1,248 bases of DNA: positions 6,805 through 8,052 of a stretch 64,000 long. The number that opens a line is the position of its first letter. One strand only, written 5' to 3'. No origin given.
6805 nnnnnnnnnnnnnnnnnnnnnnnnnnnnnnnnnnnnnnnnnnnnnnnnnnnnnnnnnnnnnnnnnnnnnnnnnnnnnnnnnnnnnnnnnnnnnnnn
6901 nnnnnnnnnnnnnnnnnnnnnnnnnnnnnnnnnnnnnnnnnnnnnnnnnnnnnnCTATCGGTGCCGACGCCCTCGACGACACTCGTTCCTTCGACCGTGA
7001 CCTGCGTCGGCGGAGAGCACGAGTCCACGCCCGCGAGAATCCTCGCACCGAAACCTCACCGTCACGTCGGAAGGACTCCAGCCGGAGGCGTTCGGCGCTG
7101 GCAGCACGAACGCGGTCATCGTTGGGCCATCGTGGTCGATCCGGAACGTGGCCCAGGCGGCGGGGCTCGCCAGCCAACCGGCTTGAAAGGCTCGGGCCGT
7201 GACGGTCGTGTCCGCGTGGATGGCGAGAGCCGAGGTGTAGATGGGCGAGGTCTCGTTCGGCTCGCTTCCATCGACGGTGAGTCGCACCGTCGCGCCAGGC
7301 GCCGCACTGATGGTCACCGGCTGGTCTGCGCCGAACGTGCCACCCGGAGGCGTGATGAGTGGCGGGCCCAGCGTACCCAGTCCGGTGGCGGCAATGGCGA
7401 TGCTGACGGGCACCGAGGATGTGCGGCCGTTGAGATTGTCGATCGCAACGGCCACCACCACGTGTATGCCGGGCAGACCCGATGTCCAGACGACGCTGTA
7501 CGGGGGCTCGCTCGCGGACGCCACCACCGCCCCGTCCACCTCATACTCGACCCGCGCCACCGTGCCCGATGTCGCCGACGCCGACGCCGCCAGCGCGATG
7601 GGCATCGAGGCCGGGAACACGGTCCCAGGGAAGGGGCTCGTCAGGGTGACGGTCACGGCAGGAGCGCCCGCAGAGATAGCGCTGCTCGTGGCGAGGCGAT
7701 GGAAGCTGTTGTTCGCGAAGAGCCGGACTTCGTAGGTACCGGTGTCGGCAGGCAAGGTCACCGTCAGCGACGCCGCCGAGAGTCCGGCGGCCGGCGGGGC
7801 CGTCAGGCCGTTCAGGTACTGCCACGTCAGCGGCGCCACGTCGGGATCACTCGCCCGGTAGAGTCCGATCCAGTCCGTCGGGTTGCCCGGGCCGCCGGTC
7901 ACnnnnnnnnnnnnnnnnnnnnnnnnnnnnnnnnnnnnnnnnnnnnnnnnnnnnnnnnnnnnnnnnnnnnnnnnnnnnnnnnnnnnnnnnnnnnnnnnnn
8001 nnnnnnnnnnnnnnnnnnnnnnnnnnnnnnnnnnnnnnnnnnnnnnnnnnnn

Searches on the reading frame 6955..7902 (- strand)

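Call 97: search_protein_families(library=pfam, proteins=[window:6955-7902:-], max_evalue=0.00001)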
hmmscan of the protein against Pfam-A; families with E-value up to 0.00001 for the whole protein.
window:6955-7902:- (315 aa): 3 families
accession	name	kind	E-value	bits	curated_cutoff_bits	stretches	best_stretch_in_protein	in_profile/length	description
PF13290.12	CHB_HEX_C_1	-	1.2e-15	57.6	22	1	185-242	1-59/67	Chitobiase/beta-hexosaminidase C-terminal domain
PF17957.7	Big_7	-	4.5e-13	50.1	24.1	1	84-147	2-66/70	Bacterial Ig domain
PF13287.12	Fn3_assoc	-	4.7e-10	39.9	23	1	196-242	1-48/59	Fn3 associated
